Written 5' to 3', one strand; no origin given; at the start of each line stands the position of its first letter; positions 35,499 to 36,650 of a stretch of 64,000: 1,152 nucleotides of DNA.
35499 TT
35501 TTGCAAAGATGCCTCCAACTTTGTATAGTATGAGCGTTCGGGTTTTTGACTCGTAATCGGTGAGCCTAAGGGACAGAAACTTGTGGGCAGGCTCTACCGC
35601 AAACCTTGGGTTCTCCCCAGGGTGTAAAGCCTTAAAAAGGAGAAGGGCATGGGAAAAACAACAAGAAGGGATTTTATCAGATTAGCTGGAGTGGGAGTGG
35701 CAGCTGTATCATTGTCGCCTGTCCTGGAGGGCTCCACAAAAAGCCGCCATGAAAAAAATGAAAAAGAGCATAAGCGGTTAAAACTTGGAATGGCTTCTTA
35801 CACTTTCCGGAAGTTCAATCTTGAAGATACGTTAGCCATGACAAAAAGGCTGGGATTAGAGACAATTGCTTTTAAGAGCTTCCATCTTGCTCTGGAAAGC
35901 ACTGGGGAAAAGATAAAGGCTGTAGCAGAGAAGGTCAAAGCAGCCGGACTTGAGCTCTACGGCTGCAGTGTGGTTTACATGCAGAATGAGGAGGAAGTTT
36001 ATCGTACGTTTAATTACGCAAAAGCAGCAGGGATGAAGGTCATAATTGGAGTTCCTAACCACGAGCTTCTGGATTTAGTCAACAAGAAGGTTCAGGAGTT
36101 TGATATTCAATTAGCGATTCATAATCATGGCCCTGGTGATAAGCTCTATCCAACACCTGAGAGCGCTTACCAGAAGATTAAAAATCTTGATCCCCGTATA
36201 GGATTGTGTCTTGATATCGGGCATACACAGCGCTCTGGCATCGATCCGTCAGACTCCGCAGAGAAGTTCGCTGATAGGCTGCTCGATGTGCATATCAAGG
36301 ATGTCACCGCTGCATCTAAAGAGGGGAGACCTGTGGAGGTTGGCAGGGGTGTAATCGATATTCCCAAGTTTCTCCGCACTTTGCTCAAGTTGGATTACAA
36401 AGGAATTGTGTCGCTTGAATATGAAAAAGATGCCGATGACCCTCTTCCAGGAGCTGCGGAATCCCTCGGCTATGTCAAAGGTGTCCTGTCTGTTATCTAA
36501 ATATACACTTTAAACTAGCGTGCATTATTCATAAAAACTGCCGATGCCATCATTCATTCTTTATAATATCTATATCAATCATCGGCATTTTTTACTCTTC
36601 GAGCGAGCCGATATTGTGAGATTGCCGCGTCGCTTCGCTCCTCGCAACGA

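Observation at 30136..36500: Block 1 of a periplasmic 3-keto-glycoside-type catabolic gene set (Tat-Gfo/Idh/MocA, DUF1080, TIM barrel)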

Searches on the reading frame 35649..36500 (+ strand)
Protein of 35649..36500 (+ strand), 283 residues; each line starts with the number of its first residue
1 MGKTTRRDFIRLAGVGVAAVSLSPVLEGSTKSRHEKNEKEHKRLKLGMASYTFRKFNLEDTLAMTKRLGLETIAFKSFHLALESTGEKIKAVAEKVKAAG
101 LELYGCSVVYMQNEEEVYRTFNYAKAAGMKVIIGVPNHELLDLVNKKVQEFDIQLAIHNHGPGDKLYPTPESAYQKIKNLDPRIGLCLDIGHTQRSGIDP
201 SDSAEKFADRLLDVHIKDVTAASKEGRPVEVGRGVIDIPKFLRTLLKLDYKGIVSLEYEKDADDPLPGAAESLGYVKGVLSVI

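Call 4: search_protein_families(library=pfam, proteins=[window:35649-36500:+])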
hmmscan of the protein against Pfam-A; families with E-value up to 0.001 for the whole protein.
window:35649-36500:+ (283 aa): 1 family
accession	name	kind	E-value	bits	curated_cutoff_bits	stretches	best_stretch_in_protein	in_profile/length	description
PF01261.30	AP_endonuc_2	-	3.6e-23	83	31.1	1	147-276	114-246/249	Xylose isomerase-like TIM barrel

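Call 5: search_protein_families(library=ncbifam, proteins=[window:35649-36500:+])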
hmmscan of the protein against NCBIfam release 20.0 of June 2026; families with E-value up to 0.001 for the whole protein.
window:35649-36500:+ (283 aa): 6 families
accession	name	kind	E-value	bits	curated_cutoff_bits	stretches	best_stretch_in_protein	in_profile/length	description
TIGR04379.1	myo_inos_iolE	equivalog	1.9e-11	44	290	1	139-261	133-269/290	myo-inosose-2 dehydratase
TIGR03234.1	OH-pyruv-isom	equivalog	3.6e-07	29.8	353.45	1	185-261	173-243/254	hydroxypyruvate isomerase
NF009688.0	PRK13209.1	subfamily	0.00012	21.2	317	1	182-273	180-270/286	L-ribulose-5-phosphate 3-epimerase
NF041277.1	coba_remo_CbiR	equivalog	0.00015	21.3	105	1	184-258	162-235/249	cobamide remodeling phosphodiesterase CbiR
TIGR01409.1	TAT_signal_seq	domain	0.00035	20.8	16.7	1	4-23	1-20/29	twin-arginine translocation signal domain-containing protein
TIGR00542.1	hxl6Piso_put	equivalog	0.0004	19.8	272.15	0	182-266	175-258/279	L-ribulose-5-phosphate 3-epimerase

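Call 15: search_solved_structures(query=window:35649-36500:+, max_evalue=0.01)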
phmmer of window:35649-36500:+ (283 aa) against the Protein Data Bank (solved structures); distinct sequences matched with E-value up to 0.01: 7.
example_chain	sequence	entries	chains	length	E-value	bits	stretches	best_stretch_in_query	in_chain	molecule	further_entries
3lmz_A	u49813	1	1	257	1.4e-72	247.6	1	43-280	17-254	Putative sugar isomerase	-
3p6l_A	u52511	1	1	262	1.8e-28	103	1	40-276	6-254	Sugar phosphate isomerase/epimerase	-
4kw2_A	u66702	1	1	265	5.8e-23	84.9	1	40-262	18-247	Uncharacterized protein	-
3wqo_A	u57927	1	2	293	1.3e-06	31.4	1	146-260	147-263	Uncharacterized protein MJ1311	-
8z1i_A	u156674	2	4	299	4.7e-05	26.2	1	180-262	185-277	Art22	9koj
3cny_A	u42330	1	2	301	0.0019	21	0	150-225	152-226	Inositol catabolism protein IolE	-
3u0h_A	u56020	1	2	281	0.0072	19.1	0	182-273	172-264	Xylose isomerase domain protein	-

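Call 28: find_homologous_proteins(query=window:35649-36500:+, max_evalue=1e-10)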
Query window:35649-36500:+ (283 aa): 7053 proteins with E <= 1e-10 among 8000 candidates; the best 120 are listed.
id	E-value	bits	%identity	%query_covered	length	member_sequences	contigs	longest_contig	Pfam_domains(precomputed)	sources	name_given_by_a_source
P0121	4.5e-182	621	100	100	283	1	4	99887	PF01261.31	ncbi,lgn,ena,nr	ncbi:MAG: sugar phosphate isomerase/epimerase [Candidatus Aminicenantes bacterium]|nr:sugar phosphat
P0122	2.3e-178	609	98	100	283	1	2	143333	PF01261.31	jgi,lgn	-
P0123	2.7e-178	609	98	100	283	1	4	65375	PF01261.31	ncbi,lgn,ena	ncbi:MAG: sugar phosphate isomerase/epimerase [Candidatus Aminicenantaceae bacterium]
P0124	2.8e-172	589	95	100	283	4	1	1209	PF01261.31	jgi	-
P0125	5.4e-171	585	94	100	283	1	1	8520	PF01261.31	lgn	-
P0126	3.9e-167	572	92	100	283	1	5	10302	PF01261.31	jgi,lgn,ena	-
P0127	3.3e-161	553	89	100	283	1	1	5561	PF01261.31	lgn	-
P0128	2.8e-156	537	86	100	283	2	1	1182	PF01261.31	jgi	-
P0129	6.7e-155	532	86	100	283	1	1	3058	PF01261.31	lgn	-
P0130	1.7e-145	502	80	100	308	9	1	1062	PF01261.31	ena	-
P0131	4.7e-142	490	78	100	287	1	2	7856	PF01261.31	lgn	-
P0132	5.2e-141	487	77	100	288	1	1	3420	PF01261.31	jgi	-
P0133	2.7e-137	475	76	100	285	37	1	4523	PF01261.31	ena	-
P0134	5.6e-135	467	77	99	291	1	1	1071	PF01261.31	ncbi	-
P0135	5.1e-133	461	72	100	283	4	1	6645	PF01261.31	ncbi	-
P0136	7.9e-133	460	74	100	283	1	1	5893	PF01261.31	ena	-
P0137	5.0e-132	457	73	100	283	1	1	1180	PF01261.31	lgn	-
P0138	5.6e-132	457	73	100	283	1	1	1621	PF01261.31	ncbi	-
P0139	1.1e-131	456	71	100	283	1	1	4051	PF01261.31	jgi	-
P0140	1.1e-131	456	73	100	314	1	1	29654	PF01261.31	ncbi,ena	-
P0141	1.5e-131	456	73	100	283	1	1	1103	PF01261.31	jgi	jgi:sugar phosphate isomerase/epimerase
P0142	1.8e-131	456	73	100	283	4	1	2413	PF01261.31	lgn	-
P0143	2.4e-131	455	73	100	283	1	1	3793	PF01261.31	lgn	-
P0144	3.1e-131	455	74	100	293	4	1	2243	PF01261.31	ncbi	-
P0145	4.0e-131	454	73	100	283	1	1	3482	PF01261.31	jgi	jgi:sugar phosphate isomerase/epimerase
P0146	5.7e-131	454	73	100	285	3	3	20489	PF01261.31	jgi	jgi:sugar phosphate isomerase/epimerase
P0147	7.7e-131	453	73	100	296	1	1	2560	PF01261.31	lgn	-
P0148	1.3e-130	453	73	100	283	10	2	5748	PF01261.31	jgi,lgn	-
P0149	1.5e-130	453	72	100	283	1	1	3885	PF01261.31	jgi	-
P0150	1.5e-130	453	72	100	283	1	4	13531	PF01261.31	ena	-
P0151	1.5e-130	453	71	100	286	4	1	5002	PF01261.31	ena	-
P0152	1.5e-130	452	71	100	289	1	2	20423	PF01261.31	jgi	jgi:inosose dehydratase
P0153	1.6e-130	452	73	100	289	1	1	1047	PF01261.31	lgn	-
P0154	1.8e-130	452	73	100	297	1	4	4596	PF01261.31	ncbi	-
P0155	1.8e-130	452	74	100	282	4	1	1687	PF01261.31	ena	-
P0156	1.9e-130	452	72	100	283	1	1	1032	PF01261.31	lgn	-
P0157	3.0e-130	452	73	100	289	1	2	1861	PF01261.31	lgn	-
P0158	4.9e-130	451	73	100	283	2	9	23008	PF01261.31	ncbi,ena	-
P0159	5.0e-130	451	72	99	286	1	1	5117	PF01261.31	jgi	jgi:sugar phosphate isomerase/epimerase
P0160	1.1e-129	450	73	100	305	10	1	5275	PF01261.31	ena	-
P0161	1.2e-129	450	72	100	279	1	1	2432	PF01261.31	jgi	jgi:sugar phosphate isomerase/epimerase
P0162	1.6e-129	449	72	100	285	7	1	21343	PF01261.31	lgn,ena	-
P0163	1.8e-129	449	71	100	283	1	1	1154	PF01261.31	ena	-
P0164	1.9e-129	449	72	100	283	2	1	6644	PF01261.31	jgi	jgi:sugar phosphate isomerase/epimerase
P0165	2.5e-129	448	71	100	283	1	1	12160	PF01261.31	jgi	-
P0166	2.7e-129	448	70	100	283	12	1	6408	PF01261.31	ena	-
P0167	3.2e-129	448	71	100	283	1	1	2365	PF01261.31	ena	-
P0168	3.4e-129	448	71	100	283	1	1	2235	PF01261.31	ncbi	-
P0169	3.9e-129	448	71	100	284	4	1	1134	PF01261.31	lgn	-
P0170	4.8e-129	448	69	100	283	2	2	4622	PF01261.31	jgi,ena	-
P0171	5.6e-129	447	71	100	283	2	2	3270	PF01261.31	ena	-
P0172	7.2e-129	447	73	100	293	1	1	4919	PF01261.31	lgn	-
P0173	7.4e-129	447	73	100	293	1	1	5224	PF01261.31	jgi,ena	-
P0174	8.4e-129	447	72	100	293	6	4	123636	PF01261.31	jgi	-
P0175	1.0e-128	446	70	100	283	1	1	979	PF01261.31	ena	-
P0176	1.1e-128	446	72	100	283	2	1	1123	PF01261.31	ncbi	-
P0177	1.2e-128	446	71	100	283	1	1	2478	PF01261.31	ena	-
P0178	1.4e-128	446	72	100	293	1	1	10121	PF01261.31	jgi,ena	-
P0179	1.6e-128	446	70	100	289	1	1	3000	PF01261.31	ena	-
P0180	1.7e-128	446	71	100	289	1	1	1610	PF01261.31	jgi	jgi:inosose dehydratase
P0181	1.8e-128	446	71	100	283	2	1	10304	PF01261.31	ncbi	-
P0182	2.3e-128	445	76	90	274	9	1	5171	PF01261.31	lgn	-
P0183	2.3e-128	445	71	100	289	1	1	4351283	PF01261.31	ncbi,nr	ncbi:MAG: sugar phosphate isomerase/epimerase [Candidatus Aminicenantes bacterium]|nr:MAG: sugar pho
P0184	2.8e-128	445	72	100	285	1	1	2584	PF01261.31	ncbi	-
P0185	3.0e-128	445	71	100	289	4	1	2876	PF01261.31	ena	-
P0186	3.7e-128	445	72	100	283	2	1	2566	PF01261.31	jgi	-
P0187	3.8e-128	445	70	100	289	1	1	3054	PF01261.31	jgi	jgi:inosose dehydratase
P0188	4.0e-128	445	72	100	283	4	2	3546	PF01261.31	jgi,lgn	jgi:sugar phosphate isomerase/epimerase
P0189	4.3e-128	444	69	100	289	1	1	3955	PF01261.31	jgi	jgi:sugar phosphate isomerase/epimerase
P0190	4.5e-128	444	70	99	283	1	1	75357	PF01261.31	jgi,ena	-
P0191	4.9e-128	444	70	100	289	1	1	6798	PF01261.31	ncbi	-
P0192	5.0e-128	444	70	100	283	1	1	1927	PF01261.31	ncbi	-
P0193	5.2e-128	444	72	100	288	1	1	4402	PF01261.31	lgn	-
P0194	6.2e-128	444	70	100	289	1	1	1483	PF01261.31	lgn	-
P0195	8.1e-128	444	70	100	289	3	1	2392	PF01261.31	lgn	-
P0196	9.1e-128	443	70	100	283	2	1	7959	PF01261.31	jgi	-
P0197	1.1e-127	443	70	100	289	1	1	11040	PF01261.31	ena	-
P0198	1.1e-127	443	73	100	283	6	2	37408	PF01261.31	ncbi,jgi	ncbi:MAG: sugar phosphate isomerase/epimerase [Candidatus Aminicenantes bacterium]|jgi:sugar phospha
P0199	1.2e-127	443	70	100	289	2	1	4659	PF01261.31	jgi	-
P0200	1.6e-127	443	72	100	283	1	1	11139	PF01261.31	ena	-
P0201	1.7e-127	443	72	100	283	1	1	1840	PF01261.31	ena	-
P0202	2.0e-127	442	70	100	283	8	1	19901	PF01261.31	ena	-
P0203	2.8e-127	442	70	100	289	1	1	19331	PF01261.31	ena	-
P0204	3.8e-127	441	74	97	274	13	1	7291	PF01261.31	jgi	-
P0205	4.1e-127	441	71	100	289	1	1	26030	PF01261.31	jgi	jgi:sugar phosphate isomerase/epimerase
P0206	5.7e-127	441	70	100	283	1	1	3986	PF01261.31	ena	-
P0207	6.2e-127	441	70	100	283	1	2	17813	PF01261.31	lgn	-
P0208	7.5e-127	440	70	100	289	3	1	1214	PF01261.31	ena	-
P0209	7.5e-127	440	70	100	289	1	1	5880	PF01261.31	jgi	-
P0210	8.2e-127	440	70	100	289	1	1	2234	PF01261.31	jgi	jgi:inosose dehydratase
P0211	9.5e-127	440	71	100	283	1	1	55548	PF01261.31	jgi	jgi:sugar phosphate isomerase/epimerase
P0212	1.0e-126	440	70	100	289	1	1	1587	PF01261.31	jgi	-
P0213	1.1e-126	440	69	100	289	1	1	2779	PF01261.31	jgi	jgi:inosose dehydratase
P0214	1.2e-126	440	70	100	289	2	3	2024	PF01261.31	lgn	-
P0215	1.2e-126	440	69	100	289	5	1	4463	PF01261.31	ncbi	ncbi:MAG: sugar phosphate isomerase/epimerase [Candidatus Aminicenantaceae bacterium]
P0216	1.3e-126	440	70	100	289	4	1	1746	PF01261.31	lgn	-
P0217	1.7e-126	439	70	100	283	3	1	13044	PF01261.31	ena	-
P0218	1.8e-126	439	70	100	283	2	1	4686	PF01261.31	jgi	jgi:inosose dehydratase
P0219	2.2e-126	439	71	100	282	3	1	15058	PF01261.31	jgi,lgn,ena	-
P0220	2.3e-126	439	70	100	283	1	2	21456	PF01261.31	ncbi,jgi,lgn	ncbi:MAG: sugar phosphate isomerase/epimerase [Candidatus Aminicenantes bacterium]|jgi:sugar phospha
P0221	2.6e-126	439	72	100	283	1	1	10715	PF01261.31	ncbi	-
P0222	2.8e-126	439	69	100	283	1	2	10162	PF01261.31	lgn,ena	-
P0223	3.0e-126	438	68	100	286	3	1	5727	PF01261.31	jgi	jgi:inosose dehydratase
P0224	3.1e-126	438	69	100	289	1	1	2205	PF01261.31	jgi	jgi:inosose dehydratase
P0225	3.1e-126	438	70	100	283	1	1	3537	PF01261.31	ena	-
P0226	3.5e-126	438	70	100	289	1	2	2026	PF01261.31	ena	-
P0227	4.3e-126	438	70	100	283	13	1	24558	PF01261.31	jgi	-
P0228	4.6e-126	438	72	97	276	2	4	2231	PF01261.31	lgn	-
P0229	5.0e-126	438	70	100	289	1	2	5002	PF01261.31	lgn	-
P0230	5.2e-126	438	71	100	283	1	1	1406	PF01261.31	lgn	-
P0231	5.3e-126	438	70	100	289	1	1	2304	PF01261.31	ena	-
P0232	5.9e-126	437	70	100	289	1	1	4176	PF01261.31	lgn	-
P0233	5.9e-126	437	71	100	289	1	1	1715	PF01261.31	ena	-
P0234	5.9e-126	437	70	100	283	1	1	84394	PF01261.31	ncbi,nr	ncbi:sugar phosphate isomerase/epimerase [bacterium]|nr:sugar phosphate isomerase/epimerase [bacteri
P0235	7.3e-126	437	70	100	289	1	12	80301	PF01261.31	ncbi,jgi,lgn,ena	-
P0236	7.7e-126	437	73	97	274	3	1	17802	PF01261.31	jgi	jgi:sugar phosphate isomerase/epimerase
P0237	7.7e-126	437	70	100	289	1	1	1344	PF01261.31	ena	-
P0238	1.1e-125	437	69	100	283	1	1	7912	PF01261.31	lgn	-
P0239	1.1e-125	437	70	100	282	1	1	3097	PF01261.31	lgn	-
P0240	1.2e-125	436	70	99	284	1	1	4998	PF01261.31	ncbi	ncbi:sugar phosphate isomerase/epimerase family protein [candidate division KSB1 bacterium]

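Call 32: find_related_loci(query=A1, collection=genome_contigs, flank=10000)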
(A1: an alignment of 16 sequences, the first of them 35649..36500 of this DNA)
Query A1 (283 aa) in genome_contigs; peptide patterns used: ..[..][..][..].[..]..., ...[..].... (x = any residue, [..] = any of these).
524 stretches matched a pattern; 498 encode a relative of the query (tblastn E <= 1e-3); the best 80 are kept; 80 distinct loci.
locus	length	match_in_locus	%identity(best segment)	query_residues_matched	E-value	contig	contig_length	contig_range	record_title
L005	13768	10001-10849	77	1-283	7e-149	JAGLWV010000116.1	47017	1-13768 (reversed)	MAG: Candidatus Aminicenantes bacterium isolate RS_12_32 ZL285.bin.32.fa_116, whole genome shotgun sequence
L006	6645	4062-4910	72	1-283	1e-142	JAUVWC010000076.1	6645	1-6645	MAG: Candidatus Zixiibacteriota bacterium isolate CSMAG_1180 CSMAG_1180_k127_6881712_length_6645_cov_256.0000, whole gen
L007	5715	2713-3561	73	1-283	2e-141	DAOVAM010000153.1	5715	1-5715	MAG TPA_asm: Candidatus Aminicenantes bacterium isolate CSMAG_979 CSMAG_979_k141_1205993_length_5715_cov_6.9734, whole g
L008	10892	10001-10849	73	1-283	4e-140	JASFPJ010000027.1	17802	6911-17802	MAG: Candidatus Aminicenantes bacterium isolate D0819M58metaG_Bin_295 D0819M58metaG_FD_scaffold_250_c1, whole genome sho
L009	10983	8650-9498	74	1-283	9e-140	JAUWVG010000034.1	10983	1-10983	MAG: Candidatus Aminicenantes bacterium isolate CSMAG_2626 CSMAG_2626_k141_36483_length_10983_cov_10.9186, whole genome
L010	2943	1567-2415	73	1-283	3e-146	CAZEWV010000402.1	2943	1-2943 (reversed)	MAG TPA_asm: uncultured Eubacteriales bacterium isolate SRP128015_co2_61 genome assembly, contig: NODE_45538_length_2943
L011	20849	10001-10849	73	1-283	4e-139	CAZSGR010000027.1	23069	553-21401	MAG TPA_asm: uncultured Eubacteriales bacterium isolate SRP068000_co2_13 genome assembly, contig: NODE_1459_length_23069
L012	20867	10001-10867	71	1-283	5e-137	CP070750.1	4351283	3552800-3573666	MAG: Candidatus Aminicenantes bacterium isolate bin34 chromosome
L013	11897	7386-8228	71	3-283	5e-136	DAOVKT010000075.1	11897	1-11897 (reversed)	MAG TPA_asm: Gemmatimonadota bacterium isolate CSMAG_1426 CSMAG_1426_k141_2145412_length_11897_cov_15.3790, whole genome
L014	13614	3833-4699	70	1-283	4e-135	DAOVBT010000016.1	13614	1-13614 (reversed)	MAG TPA_asm: Candidatus Aminicenantes bacterium isolate CSMAG_1012 CSMAG_1012_k141_594434_length_13614_cov_6.6000, whole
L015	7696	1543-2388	71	1-283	1e-134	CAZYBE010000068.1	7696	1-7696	MAG TPA_asm: uncultured Eubacteriales bacterium isolate binchicken_co376_124 genome assembly, contig: NODE_12164_length_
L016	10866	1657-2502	71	1-283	3e-134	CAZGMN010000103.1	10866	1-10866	MAG TPA_asm: uncultured Eubacteriales bacterium isolate SRP098346_co1_441 genome assembly, contig: NODE_7608_length_1086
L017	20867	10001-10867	69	1-283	2e-133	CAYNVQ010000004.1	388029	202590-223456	MAG TPA_asm: uncultured Eubacteriales bacterium isolate SRP323688_co1_275 genome assembly, contig: NODE_28_length_388029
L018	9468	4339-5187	70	1-283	3e-132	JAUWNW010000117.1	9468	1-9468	MAG: Candidatus Aminicenantes bacterium isolate CSMAG_2434 CSMAG_2434_k141_1030845_length_9468_cov_6.0000, whole genome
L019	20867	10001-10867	69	1-283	1e-132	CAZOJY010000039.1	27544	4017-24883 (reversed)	MAG TPA_asm: uncultured Eubacteriales bacterium isolate binchicken_co275_143 genome assembly, contig: NODE_2000_length_2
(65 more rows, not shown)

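Call 63: find_encoding_contigs(protein=P0122, flank=10000, max_places=2)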
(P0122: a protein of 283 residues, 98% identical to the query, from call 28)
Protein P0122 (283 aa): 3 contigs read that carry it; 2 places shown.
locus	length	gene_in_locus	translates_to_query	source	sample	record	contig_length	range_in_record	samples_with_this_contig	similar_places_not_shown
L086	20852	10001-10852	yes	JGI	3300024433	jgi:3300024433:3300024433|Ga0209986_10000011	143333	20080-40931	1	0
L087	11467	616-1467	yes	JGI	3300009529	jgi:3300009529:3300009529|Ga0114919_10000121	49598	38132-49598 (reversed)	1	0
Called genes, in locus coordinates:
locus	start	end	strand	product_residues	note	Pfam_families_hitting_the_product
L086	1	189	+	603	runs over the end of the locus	PF23914:TPR_CcmH_CycH, PF25058:ARM_TT21 (faint), PF25060:ARM_TT21_2nd (faint), PF12895:ANAPC3 (faint), PF13371:TPR_9 (faint), PF13414:TPR_11 (faint), PF13424:TPR_12 (faint), PF14559:TPR_19 (weak), +9 more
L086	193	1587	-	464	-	PF00324:AA_permease, PF13520:AA_permease_2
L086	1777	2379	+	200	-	-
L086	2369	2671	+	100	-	PF13601:HTH_34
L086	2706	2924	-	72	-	-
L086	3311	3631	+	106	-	PF04014:MazE_antitoxin (weak)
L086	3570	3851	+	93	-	-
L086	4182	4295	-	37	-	-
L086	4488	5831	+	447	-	PF01408:GFO_IDH_MocA, PF02894:GFO_IDH_MocA_C, PF22725:GFO_IDH_MocA_C3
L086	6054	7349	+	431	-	PF00155:Aminotran_1_2, PF00266:Aminotran_5 (weak), PF01053:Cys_Met_Meta_PP, PF01212:Beta_elim_lyase (weak)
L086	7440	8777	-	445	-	PF01408:GFO_IDH_MocA, PF02894:GFO_IDH_MocA_C (faint), PF22725:GFO_IDH_MocA_C3 (faint)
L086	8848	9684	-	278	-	PF06439:3keto-disac_hyd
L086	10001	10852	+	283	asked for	PF01261:AP_endonuc_2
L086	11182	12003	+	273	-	-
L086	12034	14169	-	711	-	PF20094:GWxTD_dom, PF13428:TPR_14 (faint), PF13431:TPR_17 (faint), PF23914:TPR_CcmH_CycH, PF00515:TPR_1 (weak), PF13181:TPR_8 (weak), PF13424:TPR_12, PF00515:TPR_1 (weak), +7 more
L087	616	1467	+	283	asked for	PF01261:AP_endonuc_2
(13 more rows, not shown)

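Call 64: find_encoding_contigs(protein=P0131, flank=10000, max_places=2)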
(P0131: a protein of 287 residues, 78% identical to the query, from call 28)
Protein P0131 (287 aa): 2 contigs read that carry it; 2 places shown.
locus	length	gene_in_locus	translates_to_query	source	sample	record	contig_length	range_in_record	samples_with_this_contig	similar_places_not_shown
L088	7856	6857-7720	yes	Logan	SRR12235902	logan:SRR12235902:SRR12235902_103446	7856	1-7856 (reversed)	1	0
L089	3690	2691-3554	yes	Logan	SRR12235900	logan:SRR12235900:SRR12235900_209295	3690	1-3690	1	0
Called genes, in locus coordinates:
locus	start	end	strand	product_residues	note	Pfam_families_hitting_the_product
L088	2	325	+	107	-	?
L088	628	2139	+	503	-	-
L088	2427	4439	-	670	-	PF01433:Peptidase_M1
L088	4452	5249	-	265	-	PF06439:3keto-disac_hyd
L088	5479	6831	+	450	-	PF01408:GFO_IDH_MocA, PF19051:GFO_IDH_MocA_C2, PF22725:GFO_IDH_MocA_C3 (weak), PF19051:GFO_IDH_MocA_C2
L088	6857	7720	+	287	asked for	PF01261:AP_endonuc_2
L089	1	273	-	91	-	?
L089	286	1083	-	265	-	PF06439:3keto-disac_hyd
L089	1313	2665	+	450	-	PF01408:GFO_IDH_MocA, PF19051:GFO_IDH_MocA_C2, PF22725:GFO_IDH_MocA_C3 (weak), PF19051:GFO_IDH_MocA_C2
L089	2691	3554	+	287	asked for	PF01261:AP_endonuc_2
